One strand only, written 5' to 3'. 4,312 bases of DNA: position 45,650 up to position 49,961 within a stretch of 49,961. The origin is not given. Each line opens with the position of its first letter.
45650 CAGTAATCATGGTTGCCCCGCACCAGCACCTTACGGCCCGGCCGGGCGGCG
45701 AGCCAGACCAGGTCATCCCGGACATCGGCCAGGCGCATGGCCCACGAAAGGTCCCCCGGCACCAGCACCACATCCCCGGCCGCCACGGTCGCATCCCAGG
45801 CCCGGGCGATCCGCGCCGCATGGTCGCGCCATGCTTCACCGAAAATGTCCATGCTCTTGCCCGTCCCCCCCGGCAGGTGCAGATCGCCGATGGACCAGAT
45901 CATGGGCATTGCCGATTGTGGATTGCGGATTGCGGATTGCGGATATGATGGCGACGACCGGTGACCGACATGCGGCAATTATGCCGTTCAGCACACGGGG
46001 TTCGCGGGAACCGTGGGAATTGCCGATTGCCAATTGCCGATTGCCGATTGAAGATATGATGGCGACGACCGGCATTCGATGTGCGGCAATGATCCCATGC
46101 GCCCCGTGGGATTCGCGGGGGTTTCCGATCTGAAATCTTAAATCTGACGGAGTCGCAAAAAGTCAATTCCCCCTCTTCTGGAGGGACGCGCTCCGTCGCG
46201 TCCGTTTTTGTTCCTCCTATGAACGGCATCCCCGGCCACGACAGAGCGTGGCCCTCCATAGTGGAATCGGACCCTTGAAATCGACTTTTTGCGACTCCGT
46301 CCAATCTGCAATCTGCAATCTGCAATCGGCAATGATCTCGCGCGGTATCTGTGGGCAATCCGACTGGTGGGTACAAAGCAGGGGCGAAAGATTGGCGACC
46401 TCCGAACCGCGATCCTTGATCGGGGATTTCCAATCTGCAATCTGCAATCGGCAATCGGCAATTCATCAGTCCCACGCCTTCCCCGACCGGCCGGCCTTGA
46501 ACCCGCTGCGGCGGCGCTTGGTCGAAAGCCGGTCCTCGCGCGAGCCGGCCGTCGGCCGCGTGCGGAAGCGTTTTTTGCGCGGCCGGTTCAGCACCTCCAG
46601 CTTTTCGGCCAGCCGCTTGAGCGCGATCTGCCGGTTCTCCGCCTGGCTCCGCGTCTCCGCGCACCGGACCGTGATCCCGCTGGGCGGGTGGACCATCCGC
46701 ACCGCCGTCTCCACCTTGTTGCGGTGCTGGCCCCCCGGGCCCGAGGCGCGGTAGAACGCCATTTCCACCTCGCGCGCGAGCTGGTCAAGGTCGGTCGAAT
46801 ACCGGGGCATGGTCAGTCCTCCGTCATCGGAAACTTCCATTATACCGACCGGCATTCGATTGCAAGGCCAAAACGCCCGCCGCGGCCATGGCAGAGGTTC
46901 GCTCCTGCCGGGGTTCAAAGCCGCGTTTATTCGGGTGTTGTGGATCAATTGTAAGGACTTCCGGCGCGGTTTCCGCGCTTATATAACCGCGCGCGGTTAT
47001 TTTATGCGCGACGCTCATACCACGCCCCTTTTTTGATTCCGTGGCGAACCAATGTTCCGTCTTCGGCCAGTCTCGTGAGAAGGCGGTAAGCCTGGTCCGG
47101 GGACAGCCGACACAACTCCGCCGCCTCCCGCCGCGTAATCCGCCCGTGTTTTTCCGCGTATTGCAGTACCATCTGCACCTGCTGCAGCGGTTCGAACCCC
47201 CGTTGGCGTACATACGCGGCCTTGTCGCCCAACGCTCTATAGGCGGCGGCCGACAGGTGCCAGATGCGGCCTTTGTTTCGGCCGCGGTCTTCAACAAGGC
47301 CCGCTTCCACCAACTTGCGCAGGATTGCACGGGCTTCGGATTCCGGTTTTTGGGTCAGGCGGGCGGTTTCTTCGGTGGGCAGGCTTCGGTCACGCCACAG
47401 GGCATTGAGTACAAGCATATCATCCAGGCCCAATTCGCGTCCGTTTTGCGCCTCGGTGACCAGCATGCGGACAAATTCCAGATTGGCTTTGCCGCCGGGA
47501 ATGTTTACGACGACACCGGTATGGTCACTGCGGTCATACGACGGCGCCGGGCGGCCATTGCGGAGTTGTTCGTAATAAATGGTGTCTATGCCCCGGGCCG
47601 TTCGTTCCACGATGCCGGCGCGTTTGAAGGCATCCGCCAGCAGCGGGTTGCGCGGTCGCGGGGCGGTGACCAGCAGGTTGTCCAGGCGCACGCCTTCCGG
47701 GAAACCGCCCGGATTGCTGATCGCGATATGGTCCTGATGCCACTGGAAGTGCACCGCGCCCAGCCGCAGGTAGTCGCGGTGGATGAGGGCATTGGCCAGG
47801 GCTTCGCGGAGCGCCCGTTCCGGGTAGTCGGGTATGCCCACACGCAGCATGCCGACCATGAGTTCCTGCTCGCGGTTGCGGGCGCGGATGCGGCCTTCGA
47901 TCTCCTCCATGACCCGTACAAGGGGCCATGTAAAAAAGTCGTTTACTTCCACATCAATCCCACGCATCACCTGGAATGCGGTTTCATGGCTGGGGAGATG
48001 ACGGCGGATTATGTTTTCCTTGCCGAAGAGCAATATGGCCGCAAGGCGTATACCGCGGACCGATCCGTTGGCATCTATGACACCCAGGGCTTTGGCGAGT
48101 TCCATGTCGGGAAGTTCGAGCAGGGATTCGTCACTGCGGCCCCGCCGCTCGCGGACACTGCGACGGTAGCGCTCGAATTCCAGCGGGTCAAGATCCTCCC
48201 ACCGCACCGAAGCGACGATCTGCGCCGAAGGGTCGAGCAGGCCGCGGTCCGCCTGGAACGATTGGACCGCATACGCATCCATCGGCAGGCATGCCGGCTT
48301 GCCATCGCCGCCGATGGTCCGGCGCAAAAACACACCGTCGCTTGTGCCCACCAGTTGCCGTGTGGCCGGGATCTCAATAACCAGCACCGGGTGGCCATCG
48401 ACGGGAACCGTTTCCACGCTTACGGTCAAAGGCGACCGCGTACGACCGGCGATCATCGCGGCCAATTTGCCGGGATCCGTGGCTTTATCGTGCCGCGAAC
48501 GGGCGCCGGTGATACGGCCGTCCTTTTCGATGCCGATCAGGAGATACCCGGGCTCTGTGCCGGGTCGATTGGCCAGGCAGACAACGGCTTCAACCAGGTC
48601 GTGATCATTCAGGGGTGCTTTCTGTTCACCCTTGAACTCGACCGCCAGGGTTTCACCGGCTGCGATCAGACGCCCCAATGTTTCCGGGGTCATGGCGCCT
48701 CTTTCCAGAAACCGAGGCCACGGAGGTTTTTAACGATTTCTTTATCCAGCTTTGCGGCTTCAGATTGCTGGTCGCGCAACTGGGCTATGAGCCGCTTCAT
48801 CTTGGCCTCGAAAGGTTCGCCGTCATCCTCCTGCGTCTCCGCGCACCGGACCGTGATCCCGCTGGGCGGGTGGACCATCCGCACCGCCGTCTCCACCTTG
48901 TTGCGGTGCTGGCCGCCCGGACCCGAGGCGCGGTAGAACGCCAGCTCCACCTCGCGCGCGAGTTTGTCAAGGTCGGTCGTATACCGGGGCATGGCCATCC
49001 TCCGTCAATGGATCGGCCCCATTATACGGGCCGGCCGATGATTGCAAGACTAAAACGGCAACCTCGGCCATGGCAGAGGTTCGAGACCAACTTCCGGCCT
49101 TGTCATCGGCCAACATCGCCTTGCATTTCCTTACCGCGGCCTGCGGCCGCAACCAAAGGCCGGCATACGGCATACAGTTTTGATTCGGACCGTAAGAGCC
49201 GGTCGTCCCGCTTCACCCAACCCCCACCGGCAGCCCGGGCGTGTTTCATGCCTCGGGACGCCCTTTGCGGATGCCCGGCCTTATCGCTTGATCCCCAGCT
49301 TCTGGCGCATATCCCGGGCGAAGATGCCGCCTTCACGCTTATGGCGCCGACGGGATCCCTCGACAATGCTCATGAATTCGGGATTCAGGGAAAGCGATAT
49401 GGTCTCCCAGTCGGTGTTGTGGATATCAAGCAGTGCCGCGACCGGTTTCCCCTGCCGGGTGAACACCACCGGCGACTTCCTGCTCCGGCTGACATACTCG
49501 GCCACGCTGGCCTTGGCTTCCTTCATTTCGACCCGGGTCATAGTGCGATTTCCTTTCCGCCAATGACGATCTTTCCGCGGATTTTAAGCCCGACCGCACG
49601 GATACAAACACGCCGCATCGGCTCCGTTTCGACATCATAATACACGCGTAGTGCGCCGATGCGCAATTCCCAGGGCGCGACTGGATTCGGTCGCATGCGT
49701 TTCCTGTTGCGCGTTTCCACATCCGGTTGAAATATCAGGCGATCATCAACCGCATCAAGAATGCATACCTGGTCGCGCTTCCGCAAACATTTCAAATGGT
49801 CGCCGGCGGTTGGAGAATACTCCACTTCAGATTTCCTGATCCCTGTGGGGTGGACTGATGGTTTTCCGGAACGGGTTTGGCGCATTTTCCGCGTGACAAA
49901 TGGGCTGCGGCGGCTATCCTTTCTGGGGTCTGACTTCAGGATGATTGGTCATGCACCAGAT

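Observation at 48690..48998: GGQ-domain chimera lacking the ArfB ribosome-binding tail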

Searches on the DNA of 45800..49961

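Call 55: search_rna_families(source=window, start=45800, end=49961, threshold=evalue, max_evalue=1)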
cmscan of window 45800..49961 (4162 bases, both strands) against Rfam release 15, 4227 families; matches with E-value up to 1: 0.
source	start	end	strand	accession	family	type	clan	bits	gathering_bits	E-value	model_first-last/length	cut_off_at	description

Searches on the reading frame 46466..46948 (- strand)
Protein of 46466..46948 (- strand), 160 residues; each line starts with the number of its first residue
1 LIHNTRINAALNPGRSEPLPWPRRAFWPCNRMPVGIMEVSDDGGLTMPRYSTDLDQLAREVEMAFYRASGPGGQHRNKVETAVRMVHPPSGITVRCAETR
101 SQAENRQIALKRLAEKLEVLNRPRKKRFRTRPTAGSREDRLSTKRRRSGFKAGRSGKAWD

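Call 4: search_protein_families(library=pfam, proteins=[window:46466-46948:-], max_evalue=0.01)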
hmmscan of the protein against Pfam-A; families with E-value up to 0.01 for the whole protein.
window:46466-46948:- (160 aa): 1 family
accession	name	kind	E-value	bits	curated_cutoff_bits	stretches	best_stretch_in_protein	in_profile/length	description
PF00472.26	RF-1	-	1.3e-24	86.8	35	1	59-150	10-106/116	RF-1 domain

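Call 6: search_protein_families(library=ncbifam, proteins=[window:46466-46948:-], max_evalue=1)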
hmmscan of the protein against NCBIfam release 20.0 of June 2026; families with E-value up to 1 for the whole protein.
window:46466-46948:- (160 aa): 6 families
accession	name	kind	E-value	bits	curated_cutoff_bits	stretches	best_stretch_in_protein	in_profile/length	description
NF006718.0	PRK09256.1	equivalog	4.8e-24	84.7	100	2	92-159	72-139/140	alternative ribosome rescue aminoacyl-tRNA hydrolase ArfB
TIGR00020.2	prfB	exception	7.8e-21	74.5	370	1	58-128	226-296/353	peptide chain release factor 2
TIGR03072.1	release_prfH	equivalog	1.1e-20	74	166.65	1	49-130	96-177/200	peptide chain release factor H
NF001859.2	PRK00591.1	equivalog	3.8e-19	69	400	1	58-127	213-282/347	peptide chain release factor 1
TIGR00019.1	prfA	equivalog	2.3e-18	66.3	423.25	1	58-127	221-290/361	peptide chain release factor 1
NF005096.0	PRK06524.1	equivalog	0.078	11.1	684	1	34-74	396-436/493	biotin carboxylase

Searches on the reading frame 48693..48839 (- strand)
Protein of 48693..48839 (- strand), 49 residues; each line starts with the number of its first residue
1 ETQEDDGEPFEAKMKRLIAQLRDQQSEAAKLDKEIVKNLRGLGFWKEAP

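Call 6: search_protein_families(library=ncbifam, proteins=[window:48693-48839:-], max_evalue=1)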
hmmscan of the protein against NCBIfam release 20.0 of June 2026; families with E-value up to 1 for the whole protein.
seq(49 aa): 1 family
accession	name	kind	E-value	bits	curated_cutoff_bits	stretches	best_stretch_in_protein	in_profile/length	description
NF045904.1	RND-peri-MexE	equivalog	0.11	11.3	714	1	6-35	95-124/390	multidrug efflux RND transporter periplasmic adaptor subunit MexE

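Call 7: search_dna_similar(query=window:48693-48839:-, collection=plasmids, mode=protein, max_evalue=1, max_rows=25)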
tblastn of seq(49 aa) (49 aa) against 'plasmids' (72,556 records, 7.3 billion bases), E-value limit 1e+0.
Records with a match: 87; places in all: 87; records where one place covers at least 80% of the query: 85.
Best place of each record, by identity: <60% 87.
By first word of the organism name: Klebsiella 12; Pseudomonas 10; Vibrio 5; Shewanella 5; Bacillus 5; Ligilactobacillus 5; Lactococcus 5; Psychrobacter 4; Acidovorax 3; Deinococcus 3; and 24 more.
By predicted mobility (MOB-suite, as given by PLSDB): non-mobilizable 50; mobilizable 24; conjugative 13.
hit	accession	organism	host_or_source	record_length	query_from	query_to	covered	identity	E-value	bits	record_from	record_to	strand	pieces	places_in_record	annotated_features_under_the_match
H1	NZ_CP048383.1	Citrobacter freundii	cell culture,environment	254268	3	44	86%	57.1%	4e-7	50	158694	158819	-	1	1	class I SAM-dependent DNA methyltransferase | restriction endonuclease subunit S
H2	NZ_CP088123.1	Klebsiella pneumoniae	chicken,stool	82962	3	44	86%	57.1%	1e-6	49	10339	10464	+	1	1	class I SAM-dependent DNA methyltransferase | restriction endonuclease subunit S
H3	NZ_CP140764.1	Klebsiella pneumoniae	chicken,Chicken manure,manure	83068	3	44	86%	57.1%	1e-6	49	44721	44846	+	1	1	class I SAM-dependent DNA methyltransferase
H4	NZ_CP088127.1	Klebsiella pneumoniae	chicken,stool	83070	3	44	86%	57.1%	1e-6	49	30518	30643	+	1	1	class I SAM-dependent DNA methyltransferase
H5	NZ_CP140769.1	Klebsiella pneumoniae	chicken,Chicken manure,manure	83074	3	44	86%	57.1%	1e-6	49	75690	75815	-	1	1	class I SAM-dependent DNA methyltransferase | restriction endonuclease subunit S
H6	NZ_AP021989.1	Raoultella ornithinolytica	-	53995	3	44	86%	57.1%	2e-6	49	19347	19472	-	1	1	class I SAM-dependent DNA methyltransferase | restriction endonuclease subunit S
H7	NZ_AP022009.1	Klebsiella quasipneumoniae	-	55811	3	44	86%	57.1%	2e-6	49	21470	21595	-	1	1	class I SAM-dependent DNA methyltransferase | restriction endonuclease subunit S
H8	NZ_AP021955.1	Klebsiella quasipneumoniae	-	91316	3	44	86%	57.1%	2e-6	49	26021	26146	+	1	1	class I SAM-dependent DNA methyltransferase | restriction endonuclease subunit S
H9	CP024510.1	Klebsiella pneumoniae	Homo sapiens,rectal swab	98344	3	44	86%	57.1%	2e-6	49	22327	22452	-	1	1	restriction endonuclease subunit M | restriction endonuclease subunit S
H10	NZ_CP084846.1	Klebsiella pneumoniae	Water,Whole organism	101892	3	44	86%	57.1%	2e-6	49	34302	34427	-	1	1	class I SAM-dependent DNA methyltransferase | restriction endonuclease subunit S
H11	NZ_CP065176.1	Klebsiella pneumoniae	Homo sapiens,urine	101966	3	44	86%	57.1%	2e-6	49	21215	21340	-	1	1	class I SAM-dependent DNA methyltransferase | restriction endonuclease subunit S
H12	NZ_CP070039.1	Klebsiella pneumoniae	Homo sapiens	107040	3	44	86%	57.1%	2e-6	49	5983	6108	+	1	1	class I SAM-dependent DNA methyltransferase | restriction endonuclease subunit S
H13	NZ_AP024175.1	Klebsiella pneumoniae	-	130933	3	44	86%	57.1%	2e-6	49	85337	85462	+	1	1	class I SAM-dependent DNA methyltransferase | restriction endonuclease subunit S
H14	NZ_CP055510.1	Klebsiella pneumoniae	culture,Wastewater effluent sample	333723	3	44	86%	57.1%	2e-6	49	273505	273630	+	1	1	class I SAM-dependent DNA methyltransferase | restriction endonuclease subunit S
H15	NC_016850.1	Aliivibrio fischeri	Cleidopus gloriamaris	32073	3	44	86%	57.1%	3e-6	48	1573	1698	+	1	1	type I restriction-modification system subunit M | restriction endonuclease subunit S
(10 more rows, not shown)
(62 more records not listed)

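Call 29: search_solved_structures(query=window:48693-48839:-, max_evalue=10, show_alignments=3)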
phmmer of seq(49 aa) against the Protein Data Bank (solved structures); distinct sequences matched with E-value up to 10: 1.
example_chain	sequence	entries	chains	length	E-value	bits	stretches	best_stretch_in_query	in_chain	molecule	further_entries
5k9l_A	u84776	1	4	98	5.9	11.2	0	9-40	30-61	Beclin-2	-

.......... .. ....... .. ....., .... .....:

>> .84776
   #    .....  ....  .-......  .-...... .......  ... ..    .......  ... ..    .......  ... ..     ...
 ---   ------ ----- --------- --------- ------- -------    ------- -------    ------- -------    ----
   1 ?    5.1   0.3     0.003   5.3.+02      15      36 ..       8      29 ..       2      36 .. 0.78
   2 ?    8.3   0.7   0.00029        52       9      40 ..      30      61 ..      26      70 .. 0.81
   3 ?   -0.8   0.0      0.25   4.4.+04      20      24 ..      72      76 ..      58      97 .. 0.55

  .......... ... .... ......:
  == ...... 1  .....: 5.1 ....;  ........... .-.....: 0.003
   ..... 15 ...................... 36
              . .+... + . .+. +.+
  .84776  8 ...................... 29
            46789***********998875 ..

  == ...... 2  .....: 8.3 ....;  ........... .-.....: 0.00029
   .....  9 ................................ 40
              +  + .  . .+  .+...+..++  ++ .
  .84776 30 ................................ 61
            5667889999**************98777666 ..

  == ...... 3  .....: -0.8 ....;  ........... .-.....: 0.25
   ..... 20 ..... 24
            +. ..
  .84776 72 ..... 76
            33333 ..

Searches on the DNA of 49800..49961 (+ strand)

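Call 54: search_dna_similar(query=window:49800-49961:+, collection=plasmids, mode=distant, max_rows=8)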
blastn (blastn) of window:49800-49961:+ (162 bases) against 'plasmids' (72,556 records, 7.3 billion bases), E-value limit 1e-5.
No match.
